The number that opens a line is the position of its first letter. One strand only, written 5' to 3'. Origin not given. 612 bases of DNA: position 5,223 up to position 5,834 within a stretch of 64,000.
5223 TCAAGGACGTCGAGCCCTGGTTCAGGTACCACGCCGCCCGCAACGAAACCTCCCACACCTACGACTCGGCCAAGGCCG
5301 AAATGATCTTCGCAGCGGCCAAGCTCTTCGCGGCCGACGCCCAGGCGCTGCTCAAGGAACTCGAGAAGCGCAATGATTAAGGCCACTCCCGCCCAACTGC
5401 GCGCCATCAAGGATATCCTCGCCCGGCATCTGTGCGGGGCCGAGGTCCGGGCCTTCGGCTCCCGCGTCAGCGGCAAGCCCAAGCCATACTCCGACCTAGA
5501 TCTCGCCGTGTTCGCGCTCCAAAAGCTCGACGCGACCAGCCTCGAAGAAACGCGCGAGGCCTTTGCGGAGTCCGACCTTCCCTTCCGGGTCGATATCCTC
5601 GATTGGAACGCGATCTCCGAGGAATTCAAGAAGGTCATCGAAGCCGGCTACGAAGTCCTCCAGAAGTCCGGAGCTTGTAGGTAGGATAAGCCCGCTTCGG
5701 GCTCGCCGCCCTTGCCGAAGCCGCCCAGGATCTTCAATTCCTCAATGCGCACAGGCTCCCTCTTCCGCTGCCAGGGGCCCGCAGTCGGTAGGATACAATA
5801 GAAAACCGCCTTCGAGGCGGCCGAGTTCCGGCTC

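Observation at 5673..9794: Nested lower-GC 4-kb insert flanked by near-perfect 38-bp direct repeats that duplicate the MNT antitoxin gene 3' end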

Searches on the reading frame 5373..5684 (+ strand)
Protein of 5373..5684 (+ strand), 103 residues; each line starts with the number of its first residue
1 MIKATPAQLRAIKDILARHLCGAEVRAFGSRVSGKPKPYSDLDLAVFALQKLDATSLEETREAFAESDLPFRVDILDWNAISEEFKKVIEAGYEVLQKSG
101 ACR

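Call 7: search_protein_families(library=pfam, proteins=[window:5373-5684:+], max_evalue=0.01)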
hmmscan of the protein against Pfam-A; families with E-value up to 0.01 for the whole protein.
window:5373-5684:+ (103 aa): 4 families
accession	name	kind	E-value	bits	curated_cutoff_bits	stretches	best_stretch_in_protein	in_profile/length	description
PF18765.7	Polbeta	-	1.1e-09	38.7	26.9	1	12-94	3-86/93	Polymerase beta, Nucleotidyltransferase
PF01909.29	NTP_transf_2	-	4.6e-08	33.8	21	1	10-86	2-83/93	Nucleotidyltransferase domain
PF22600.2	MTPAP-like_central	-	0.00041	20.9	27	1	9-86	26-97/139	Poly(A) RNA polymerase, mitochondrial-like, central palm domain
PF10620.15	MdcG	-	0.0068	16.7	26.5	0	8-75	16-85/121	Phosphoribosyl-dephospho-CoA transferase MdcG C-terminal domain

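Call 12: find_encoding_contigs(protein=window:5373-5684:+, flank=10000, max_places=10)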
Protein window:5373-5684:+ (103 aa): 13 contigs read that carry it; 10 places shown.
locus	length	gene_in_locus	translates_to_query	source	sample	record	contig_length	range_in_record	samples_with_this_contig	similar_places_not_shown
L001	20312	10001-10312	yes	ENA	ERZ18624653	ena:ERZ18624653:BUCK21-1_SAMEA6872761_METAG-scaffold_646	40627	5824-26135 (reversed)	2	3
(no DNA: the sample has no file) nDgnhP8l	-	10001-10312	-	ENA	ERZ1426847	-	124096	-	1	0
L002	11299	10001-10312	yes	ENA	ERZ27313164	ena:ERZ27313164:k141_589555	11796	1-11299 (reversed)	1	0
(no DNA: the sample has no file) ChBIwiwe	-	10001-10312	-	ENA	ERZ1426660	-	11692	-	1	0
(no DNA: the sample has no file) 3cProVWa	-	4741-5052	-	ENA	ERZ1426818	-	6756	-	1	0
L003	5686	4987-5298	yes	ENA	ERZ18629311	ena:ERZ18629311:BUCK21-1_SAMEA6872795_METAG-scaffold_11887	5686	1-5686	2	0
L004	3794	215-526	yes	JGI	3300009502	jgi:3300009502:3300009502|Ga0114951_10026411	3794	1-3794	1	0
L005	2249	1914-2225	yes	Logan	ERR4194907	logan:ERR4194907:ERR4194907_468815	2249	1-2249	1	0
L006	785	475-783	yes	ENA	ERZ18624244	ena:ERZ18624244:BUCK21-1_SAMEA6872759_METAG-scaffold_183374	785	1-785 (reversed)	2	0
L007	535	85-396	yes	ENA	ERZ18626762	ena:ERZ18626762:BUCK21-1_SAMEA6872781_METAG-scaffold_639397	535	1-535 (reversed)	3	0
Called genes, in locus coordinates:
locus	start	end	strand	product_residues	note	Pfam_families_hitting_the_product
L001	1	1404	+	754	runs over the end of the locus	PF00912:Transgly, PF00905:Transpeptidase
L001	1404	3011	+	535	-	PF13231:PMT_2 (weak)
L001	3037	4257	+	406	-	PF09594:GT87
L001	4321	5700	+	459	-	PF01406:tRNA-synt_1e, PF09334:tRNA-synt_1g (faint), PF23493:CysS_C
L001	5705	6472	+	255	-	PF08032:SpoU_sub_bind, PF00588:SpoU_methylase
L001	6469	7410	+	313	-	PF01545:Cation_efflux, PF16916:ZT_dimer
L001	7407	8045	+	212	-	PF04263:TPK_catalytic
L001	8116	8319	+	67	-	-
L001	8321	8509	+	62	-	PF12728:HTH_17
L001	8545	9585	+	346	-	PF23988:DUF7309, PF22007:DUF6930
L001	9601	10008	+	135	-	PF08780:NTase_sub_bind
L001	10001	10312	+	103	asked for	PF01909:NTP_transf_2, PF18765:Polbeta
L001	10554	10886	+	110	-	-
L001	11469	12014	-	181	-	-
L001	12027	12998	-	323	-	PF06271:RDD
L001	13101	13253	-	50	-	-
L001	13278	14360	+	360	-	PF06271:RDD, PF08238:Sel1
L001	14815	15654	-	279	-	-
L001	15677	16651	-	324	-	-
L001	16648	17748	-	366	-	-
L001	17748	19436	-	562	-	PF05681:Fumerase, PF05683:Fumerase_C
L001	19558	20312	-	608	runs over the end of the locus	PF03109:ABC1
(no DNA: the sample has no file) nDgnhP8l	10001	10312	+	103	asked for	PF01909:NTP_transf_2, PF18765:Polbeta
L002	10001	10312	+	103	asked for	PF01909:NTP_transf_2, PF18765:Polbeta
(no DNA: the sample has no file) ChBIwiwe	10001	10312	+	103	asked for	PF01909:NTP_transf_2, PF18765:Polbeta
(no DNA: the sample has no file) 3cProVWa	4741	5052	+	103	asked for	PF01909:NTP_transf_2, PF18765:Polbeta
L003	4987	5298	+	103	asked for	PF01909:NTP_transf_2, PF18765:Polbeta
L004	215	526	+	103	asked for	PF01909:NTP_transf_2, PF18765:Polbeta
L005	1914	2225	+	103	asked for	PF01909:NTP_transf_2, PF18765:Polbeta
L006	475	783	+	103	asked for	PF01909:NTP_transf_2, PF18765:Polbeta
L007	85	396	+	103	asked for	PF01909:NTP_transf_2, PF18765:Polbeta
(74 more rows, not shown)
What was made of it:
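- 4973..5380 (+): HEPN-type toxin (NTase_sub_bind). Coordinates come from the gene call in L001 (call 12).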

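Call 34: find_homologous_proteins(query=window:5373-5684:+, max_evalue=0.00001)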
Query window:5373-5684:+ (103 aa): 1415 proteins with E <= 0.00001 among 1430 candidates; the best 120 are listed.
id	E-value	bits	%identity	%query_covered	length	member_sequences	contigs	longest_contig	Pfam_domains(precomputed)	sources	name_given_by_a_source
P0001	1.1e-47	178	87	97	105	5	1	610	PF18765.8,PF01909.30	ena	-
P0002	1.1e-47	178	86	98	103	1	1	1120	PF18765.8,PF22600.3,PF01909.30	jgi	jgi:predicted nucleotidyltransferase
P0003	1.8e-46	174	84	98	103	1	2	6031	PF18765.8,PF22600.3,PF01909.30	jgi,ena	jgi:predicted nucleotidyltransferase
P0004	3.0e-45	170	81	98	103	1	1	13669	PF18765.8,PF22600.3,PF01909.30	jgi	jgi:predicted nucleotidyltransferase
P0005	2.7e-42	161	78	95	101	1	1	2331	PF18765.8,PF22600.3,PF01909.30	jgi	jgi:predicted nucleotidyltransferase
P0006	1.1e-35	139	74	93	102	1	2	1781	PF18765.8,PF01909.30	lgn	-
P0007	4.6e-35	137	69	96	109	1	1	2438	PF18765.8,PF22600.3,PF01909.30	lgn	-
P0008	5.3e-35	137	67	96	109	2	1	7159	PF18765.8,PF22600.3,PF01909.30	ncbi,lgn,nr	ncbi:MAG: nucleotidyltransferase domain-containing protein [Elusimicrobia bacterium]|nr:nucleotidylt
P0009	2.2e-34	135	68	96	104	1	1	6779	PF18765.8,PF01909.30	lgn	-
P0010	2.5e-34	135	66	93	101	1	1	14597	PF18765.8,PF22600.3,PF01909.30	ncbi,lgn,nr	ncbi:MAG: nucleotidyltransferase domain-containing protein [Elusimicrobiales bacterium]|nr:nucleotid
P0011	1.2e-33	133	72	93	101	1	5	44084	PF18765.8,PF01909.30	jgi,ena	-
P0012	3.6e-33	131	70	94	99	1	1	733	PF18765.8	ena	-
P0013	9.2e-33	130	71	96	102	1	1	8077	PF18765.8,PF01909.30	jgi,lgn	jgi:predicted nucleotidyltransferase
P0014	1.7e-32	129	64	93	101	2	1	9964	PF18765.8,PF22600.3,PF01909.30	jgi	-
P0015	2.1e-32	129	65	96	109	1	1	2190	PF18765.8,PF01909.30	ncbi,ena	-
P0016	2.3e-32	129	67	94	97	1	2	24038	PF18765.8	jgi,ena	-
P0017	4.6e-32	128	66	94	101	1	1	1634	PF18765.8,PF01909.30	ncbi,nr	ncbi:MAG: nucleotidyltransferase domain-containing protein [Elusimicrobiales bacterium]|nr:nucleotid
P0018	4.7e-32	128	67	93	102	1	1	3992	PF18765.8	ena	-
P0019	6.1e-32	127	61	96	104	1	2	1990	PF18765.8,PF22600.3,PF01909.30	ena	-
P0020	7.5e-32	127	68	93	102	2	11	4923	PF18765.8,PF01909.30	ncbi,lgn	-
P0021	7.5e-32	127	64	97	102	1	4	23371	PF18765.8,PF01909.30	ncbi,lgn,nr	ncbi:MAG: nucleotidyltransferase domain-containing protein [Elusimicrobia bacterium]|nr:nucleotidylt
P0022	1.1e-31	126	68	94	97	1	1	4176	PF18765.8,PF01909.30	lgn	-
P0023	1.2e-31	126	70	94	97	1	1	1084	PF18765.8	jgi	jgi:predicted nucleotidyltransferase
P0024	1.4e-31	126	68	93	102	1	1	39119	PF18765.8,PF01909.30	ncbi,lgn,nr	ncbi:MAG: nucleotidyltransferase domain-containing protein [Elusimicrobia bacterium]|nr:nucleotidylt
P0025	3.0e-31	125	67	94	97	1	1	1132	PF18765.8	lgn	-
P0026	1.1e-30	123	69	93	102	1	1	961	PF18765.8,PF01909.30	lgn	-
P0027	1.1e-30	123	67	93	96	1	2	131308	PF18765.8,PF01909.30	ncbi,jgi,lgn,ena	jgi:predicted nucleotidyltransferase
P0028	1.4e-30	123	64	94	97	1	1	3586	PF18765.8,PF01909.30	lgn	-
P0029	1.4e-30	123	66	93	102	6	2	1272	PF18765.8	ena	-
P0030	2.2e-30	122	62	95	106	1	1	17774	PF18765.8,PF01909.30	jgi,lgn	jgi:predicted nucleotidyltransferase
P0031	2.6e-30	122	66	93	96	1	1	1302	PF18765.8,PF01909.30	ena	-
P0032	3.0e-30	122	67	94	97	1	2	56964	PF18765.8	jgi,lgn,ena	-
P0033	3.6e-30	122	64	100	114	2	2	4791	PF18765.8,PF01909.30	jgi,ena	-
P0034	4.4e-30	121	66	94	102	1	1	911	PF18765.8,PF01909.30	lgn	-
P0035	5.0e-30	121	67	93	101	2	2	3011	PF18765.8,PF01909.30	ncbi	-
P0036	8.8e-30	120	62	97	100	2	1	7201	PF18765.8,PF01909.30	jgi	jgi:predicted nucleotidyltransferase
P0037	1.4e-29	120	64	93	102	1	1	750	PF18765.8,PF01909.30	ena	-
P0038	1.5e-29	120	62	96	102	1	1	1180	PF18765.8,PF01909.30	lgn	-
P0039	1.5e-29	120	59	100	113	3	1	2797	PF18765.8,PF22600.3,PF01909.30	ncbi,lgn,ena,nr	ncbi:MAG TPA: nucleotidyltransferase domain-containing protein [Candidatus Acetothermia bacterium]|n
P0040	1.7e-29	120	61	100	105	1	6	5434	PF18765.8,PF01909.30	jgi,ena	-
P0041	1.7e-29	120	65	93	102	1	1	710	PF18765.8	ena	-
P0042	2.6e-29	119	66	97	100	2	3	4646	PF18765.8,PF01909.30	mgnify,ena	mgnify:FL=1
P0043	2.7e-29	119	67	93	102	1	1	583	PF18765.8,PF01909.30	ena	-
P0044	2.7e-29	119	64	93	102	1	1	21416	PF18765.8,PF01909.30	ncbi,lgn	-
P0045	3.0e-29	119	65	93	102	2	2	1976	PF18765.8,PF01909.30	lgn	-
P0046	3.1e-29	119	65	94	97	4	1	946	PF18765.8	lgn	-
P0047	4.1e-29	118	64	93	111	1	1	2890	PF18765.8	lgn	-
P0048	4.4e-29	118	64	93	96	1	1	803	PF18765.8,PF01909.30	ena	-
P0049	6.7e-29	118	64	93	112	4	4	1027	PF18765.8,PF01909.30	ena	-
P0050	8.2e-29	117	64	94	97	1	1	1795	PF18765.8,PF01909.30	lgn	-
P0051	8.4e-29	117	63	93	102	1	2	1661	PF18765.8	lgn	-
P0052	1.0e-28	117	61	93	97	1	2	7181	PF18765.8,PF01909.30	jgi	jgi:predicted nucleotidyltransferase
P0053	1.1e-28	117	64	94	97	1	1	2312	PF18765.8,PF01909.30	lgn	-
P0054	1.1e-28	117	62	94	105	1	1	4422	PF18765.8,PF01909.30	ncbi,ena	-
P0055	1.3e-28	117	63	93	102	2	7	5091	PF18765.8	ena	-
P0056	1.4e-28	117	58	100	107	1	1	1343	PF18765.8,PF22600.3,PF01909.30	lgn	-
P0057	1.6e-28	116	60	96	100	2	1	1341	PF18765.8,PF01909.30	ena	-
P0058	2.0e-28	116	62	97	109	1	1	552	PF18765.8,PF22600.3,PF01909.30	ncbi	-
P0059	2.7e-28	116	60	96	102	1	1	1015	PF18765.8,PF01909.30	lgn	-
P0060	2.7e-28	116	61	93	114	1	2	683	PF18765.8,PF22600.3,PF01909.30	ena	-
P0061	2.8e-28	116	61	96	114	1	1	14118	PF18765.8,PF22600.3,PF01909.30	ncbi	ncbi:MAG: nucleotidyltransferase domain-containing protein, partial [bacterium]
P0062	2.9e-28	116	59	93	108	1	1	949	PF18765.8,PF22600.3,PF01909.30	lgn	-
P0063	3.1e-28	115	59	94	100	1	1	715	PF18765.8,PF01909.30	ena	-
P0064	3.2e-28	115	60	93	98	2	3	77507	PF18765.8,PF01909.30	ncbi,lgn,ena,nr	ncbi:MAG: hypothetical protein A2X28_09530 [Elusimicrobia bacterium GWA2_56_46]|nr:MAG: hypothetical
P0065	5.5e-28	115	56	95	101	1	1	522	PF18765.8,PF22600.3,PF01909.30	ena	-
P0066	6.3e-28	115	63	96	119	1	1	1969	PF18765.8,PF22600.3,PF01909.30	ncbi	-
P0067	7.1e-28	114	63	93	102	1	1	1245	PF18765.8,PF01909.30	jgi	-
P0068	9.3e-28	114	62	95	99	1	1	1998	PF18765.8,PF22600.3,PF01909.30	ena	-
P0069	9.4e-28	114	59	94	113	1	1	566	PF18765.8,PF22600.3,PF01909.30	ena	-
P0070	9.7e-28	114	61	94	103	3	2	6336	PF18765.8,PF22600.3,PF01909.30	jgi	-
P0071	1.1e-27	114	62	94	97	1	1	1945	PF18765.8,PF01909.30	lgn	-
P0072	1.1e-27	114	58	100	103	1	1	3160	PF18765.8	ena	-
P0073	1.2e-27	114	61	93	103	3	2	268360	PF18765.8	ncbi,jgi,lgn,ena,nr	ncbi:MAG TPA: nucleotidyltransferase domain-containing protein [Elusimicrobia bacterium]|nr:nucleoti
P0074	1.4e-27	113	62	94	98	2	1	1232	PF18765.8,PF01909.30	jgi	-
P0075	1.9e-27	113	60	95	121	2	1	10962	PF18765.8,PF01909.30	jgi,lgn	jgi:predicted nucleotidyltransferase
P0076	2.1e-27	113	58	94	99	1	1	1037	PF18765.8,PF22600.3,PF19088.7,PF01909.30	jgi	jgi:uncharacterized protein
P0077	2.3e-27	113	59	93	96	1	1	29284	PF18765.8,PF01909.30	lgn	-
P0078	2.3e-27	113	59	96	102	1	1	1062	PF18765.8,PF22600.3,PF01909.30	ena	-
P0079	2.9e-27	112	59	100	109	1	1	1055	PF18765.8,PF22600.3,PF01909.30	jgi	-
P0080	2.9e-27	112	59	97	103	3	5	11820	PF18765.8,PF01909.30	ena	-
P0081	2.9e-27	112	57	100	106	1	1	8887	PF18765.8,PF22600.3,PF01909.30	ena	-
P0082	3.0e-27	112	60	95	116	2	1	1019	PF18765.8,PF22600.3,PF01909.30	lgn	-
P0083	3.1e-27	112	60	93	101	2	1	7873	PF18765.8,PF22600.3,PF01909.30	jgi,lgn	-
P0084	3.1e-27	112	61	94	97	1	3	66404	PF18765.8,PF01909.30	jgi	jgi:predicted nucleotidyltransferase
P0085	3.2e-27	112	59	93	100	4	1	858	PF18765.8,PF22600.3,PF01909.30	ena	-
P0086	3.4e-27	112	57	96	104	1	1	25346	PF18765.8,PF22600.3,PF01909.30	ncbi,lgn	ncbi:MAG: nucleotidyltransferase domain-containing protein [Candidatus Wallbacteria bacterium]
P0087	3.5e-27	112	61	93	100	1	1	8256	PF18765.8,PF01909.30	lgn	-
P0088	3.6e-27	112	58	93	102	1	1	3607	PF18765.8,PF01909.30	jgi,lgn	jgi:predicted nucleotidyltransferase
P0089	3.8e-27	112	61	93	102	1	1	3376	PF18765.8,PF22600.3,PF01909.30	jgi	jgi:predicted nucleotidyltransferase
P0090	3.9e-27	112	58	93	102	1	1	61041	PF18765.8,PF01909.30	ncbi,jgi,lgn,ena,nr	ncbi:MAG TPA: hypothetical protein DCL44_04445 [Elusimicrobia bacterium]|nr:hypothetical protein [El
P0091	4.1e-27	112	59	94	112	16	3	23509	PF18765.8,PF22600.3,PF01909.30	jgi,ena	-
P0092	4.2e-27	112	60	94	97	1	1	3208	PF18765.8,PF22600.3,PF01909.30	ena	-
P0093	4.4e-27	112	56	95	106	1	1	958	PF18765.8,PF22600.3,PF01909.30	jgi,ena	-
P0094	4.7e-27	112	60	95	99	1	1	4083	PF18765.8,PF22600.3,PF01909.30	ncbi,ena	-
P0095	4.7e-27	112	61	93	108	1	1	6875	PF18765.8,PF01909.30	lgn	-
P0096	4.8e-27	112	56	94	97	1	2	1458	PF18765.8,PF22600.3,PF01909.30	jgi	jgi:predicted nucleotidyltransferase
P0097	5.0e-27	112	60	95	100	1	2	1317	PF18765.8,PF22600.3,PF01909.30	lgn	-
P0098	5.7e-27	111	60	94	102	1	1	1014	PF18765.8,PF22600.3,PF01909.30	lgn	-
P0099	6.0e-27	111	59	94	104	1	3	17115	PF18765.8,PF22600.3,PF01909.30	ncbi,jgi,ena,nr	ncbi:nucleotidyltransferase domain-containing protein [bacterium]|nr:nucleotidyltransferase domain-c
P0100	7.8e-27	111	60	89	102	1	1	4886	PF18765.8,PF01909.30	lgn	-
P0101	8.8e-27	111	53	100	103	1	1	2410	PF18765.8,PF22600.3,PF01909.30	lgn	-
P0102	8.9e-27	111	59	96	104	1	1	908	PF18765.8,PF22600.3,PF01909.30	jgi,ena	-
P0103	9.5e-27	111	58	99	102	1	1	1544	PF18765.8,PF01909.30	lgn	-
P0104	1.0e-26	111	60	94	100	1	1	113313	PF18765.8,PF22600.3,PF01909.30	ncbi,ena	-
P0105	1.1e-26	111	59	95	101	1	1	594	PF18765.8,PF22600.3,PF01909.30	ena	-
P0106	1.2e-26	110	72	80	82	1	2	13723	PF18765.8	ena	-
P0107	1.2e-26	110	62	94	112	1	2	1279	PF18765.8,PF01909.30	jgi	jgi:uncharacterized protein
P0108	1.2e-26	110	56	96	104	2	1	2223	PF18765.8,PF22600.3,PF01909.30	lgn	-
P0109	1.4e-26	110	60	96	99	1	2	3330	PF18765.8,PF22600.3,PF01909.30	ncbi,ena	-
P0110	1.7e-26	110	59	98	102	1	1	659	PF18765.8,PF22600.3,PF01909.30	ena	-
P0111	1.8e-26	110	56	94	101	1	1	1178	PF18765.8,PF22600.3,PF01909.30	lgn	-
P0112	2.0e-26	110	58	94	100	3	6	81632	PF18765.8,PF22600.3,PF01909.30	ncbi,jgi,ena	ncbi:MAG: nucleotidyltransferase domain-containing protein [Terriglobia bacterium]|jgi:predicted nuc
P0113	2.0e-26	110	58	95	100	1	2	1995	PF18765.8,PF22600.3,PF01909.30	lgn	-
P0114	2.2e-26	110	56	96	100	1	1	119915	PF18765.8,PF01909.30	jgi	jgi:predicted nucleotidyltransferase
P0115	2.3e-26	109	55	97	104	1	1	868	PF18765.8,PF22600.3,PF01909.30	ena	-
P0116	2.5e-26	109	57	96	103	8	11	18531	PF18765.8,PF22600.3,PF01909.30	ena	-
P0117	2.5e-26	109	57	98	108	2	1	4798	PF18765.8,PF22600.3,PF01909.30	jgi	jgi:predicted nucleotidyltransferase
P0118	2.5e-26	109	63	93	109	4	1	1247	PF18765.8,PF22600.3,PF01909.30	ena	-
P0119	2.8e-26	109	57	94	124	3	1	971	PF18765.8,PF22600.3,PF01909.30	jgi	jgi:predicted nucleotidyltransferase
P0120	2.9e-26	109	58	94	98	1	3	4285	PF18765.8,PF22600.3,PF01909.30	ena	-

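Call 36: find_encoding_contigs(protein=P0004, flank=10000, max_places=4)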
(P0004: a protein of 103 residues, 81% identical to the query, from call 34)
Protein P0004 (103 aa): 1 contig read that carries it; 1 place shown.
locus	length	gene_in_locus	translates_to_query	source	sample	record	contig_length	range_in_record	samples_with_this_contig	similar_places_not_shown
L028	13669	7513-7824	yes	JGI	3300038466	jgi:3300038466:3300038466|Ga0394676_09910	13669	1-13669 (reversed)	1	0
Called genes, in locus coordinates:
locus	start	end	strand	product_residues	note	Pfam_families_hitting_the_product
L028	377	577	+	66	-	PF12728:HTH_17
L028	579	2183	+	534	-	PF12161:HsdM_N, PF02384:N6_Mtase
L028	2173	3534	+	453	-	PF01420:Methylase_S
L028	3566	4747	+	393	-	PF13304:AAA_21, PF13175:AAA_15 (weak)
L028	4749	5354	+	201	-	PF14103:DUF4276 (weak)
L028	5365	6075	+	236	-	PF07505:DUF5131, PF17338:GP88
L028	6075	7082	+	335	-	PF23988:DUF7309, PF22007:DUF6930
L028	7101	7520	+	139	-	PF08780:NTase_sub_bind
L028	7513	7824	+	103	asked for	PF22600:MTPAP-like_central (weak), PF01909:NTP_transf_2, PF18765:Polbeta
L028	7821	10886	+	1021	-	PF04313:HSDR_N, PF04851:ResIII, PF18766:SWI2_SNF2, PF22679:T1R_D3-like, PF11867:T1RH-like_C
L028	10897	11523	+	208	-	-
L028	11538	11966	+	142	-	-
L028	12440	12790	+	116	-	-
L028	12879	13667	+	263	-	?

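Call 37: find_encoding_contigs(protein=P0003, flank=10000, max_places=4)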
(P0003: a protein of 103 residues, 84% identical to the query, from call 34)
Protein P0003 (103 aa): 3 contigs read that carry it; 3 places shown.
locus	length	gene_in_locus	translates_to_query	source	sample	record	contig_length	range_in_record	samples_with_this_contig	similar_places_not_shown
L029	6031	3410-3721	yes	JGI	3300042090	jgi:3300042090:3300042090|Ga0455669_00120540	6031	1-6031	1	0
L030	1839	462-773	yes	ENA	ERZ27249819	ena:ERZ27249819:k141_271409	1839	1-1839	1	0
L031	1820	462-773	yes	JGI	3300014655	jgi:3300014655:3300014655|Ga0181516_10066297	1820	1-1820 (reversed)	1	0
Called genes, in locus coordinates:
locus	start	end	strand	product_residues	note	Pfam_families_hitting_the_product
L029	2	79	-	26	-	?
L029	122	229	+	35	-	-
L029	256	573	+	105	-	-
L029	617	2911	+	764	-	PF25175:Beta-prop_WDR5, PF23381:Beta-prop_IFT122_1st, PF24814:WD40_Prp19, PF24817:WD40_WDHD1_1st, PF25174:Beta-prop_THOC3, PF23393:Beta-prop_WDR90_POC16_2nd, PF23414:Beta-prop_EML_2, PF24807:WD40_CDC20-Fz, +22 more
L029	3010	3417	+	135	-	PF08780:NTase_sub_bind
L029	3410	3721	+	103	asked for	PF22600:MTPAP-like_central (weak), PF01909:NTP_transf_2, PF18765:Polbeta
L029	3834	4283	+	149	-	PF22381:Staph_reg_Sar_Rot, PF01047:MarR, PF12802:MarR_2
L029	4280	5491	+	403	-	PF25917:BSH_RND, PF25876:HH_MFP_RND, PF25944:Beta-barrel_RND, PF25967:RND-MFP_C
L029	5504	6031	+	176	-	?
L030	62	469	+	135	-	PF08780:NTase_sub_bind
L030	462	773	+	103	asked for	PF22600:MTPAP-like_central (weak), PF01909:NTP_transf_2, PF18765:Polbeta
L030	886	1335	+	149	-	PF22381:Staph_reg_Sar_Rot, PF01047:MarR, PF12802:MarR_2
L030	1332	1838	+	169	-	?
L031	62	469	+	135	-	PF08780:NTase_sub_bind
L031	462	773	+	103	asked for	PF22600:MTPAP-like_central (weak), PF01909:NTP_transf_2, PF18765:Polbeta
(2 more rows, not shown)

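Call 41: list_cluster_members(proteins=[P0121, window:5373-5684:+])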
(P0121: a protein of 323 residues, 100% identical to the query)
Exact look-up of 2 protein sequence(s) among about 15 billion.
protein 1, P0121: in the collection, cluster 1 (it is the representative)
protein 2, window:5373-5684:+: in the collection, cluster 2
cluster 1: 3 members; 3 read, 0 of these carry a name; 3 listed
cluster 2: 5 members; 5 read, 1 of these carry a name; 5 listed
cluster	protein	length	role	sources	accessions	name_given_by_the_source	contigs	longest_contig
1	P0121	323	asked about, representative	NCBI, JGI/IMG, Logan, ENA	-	-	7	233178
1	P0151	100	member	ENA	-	-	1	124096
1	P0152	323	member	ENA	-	-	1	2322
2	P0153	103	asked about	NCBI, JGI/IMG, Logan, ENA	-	-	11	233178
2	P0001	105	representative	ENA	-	-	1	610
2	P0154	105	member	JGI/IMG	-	predicted nucleotidyltransferase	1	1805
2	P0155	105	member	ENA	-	-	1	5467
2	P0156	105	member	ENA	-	-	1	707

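Call 43: find_encoding_contigs(protein=P0002, flank=6000, max_places=4)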
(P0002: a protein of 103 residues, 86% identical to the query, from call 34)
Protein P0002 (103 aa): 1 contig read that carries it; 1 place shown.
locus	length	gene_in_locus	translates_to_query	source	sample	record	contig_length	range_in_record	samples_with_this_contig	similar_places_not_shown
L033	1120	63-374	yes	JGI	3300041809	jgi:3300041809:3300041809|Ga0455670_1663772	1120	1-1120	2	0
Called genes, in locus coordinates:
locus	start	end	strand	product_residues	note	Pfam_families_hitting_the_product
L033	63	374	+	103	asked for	PF22600:MTPAP-like_central (weak), PF01909:NTP_transf_2, PF18765:Polbeta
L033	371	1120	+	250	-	?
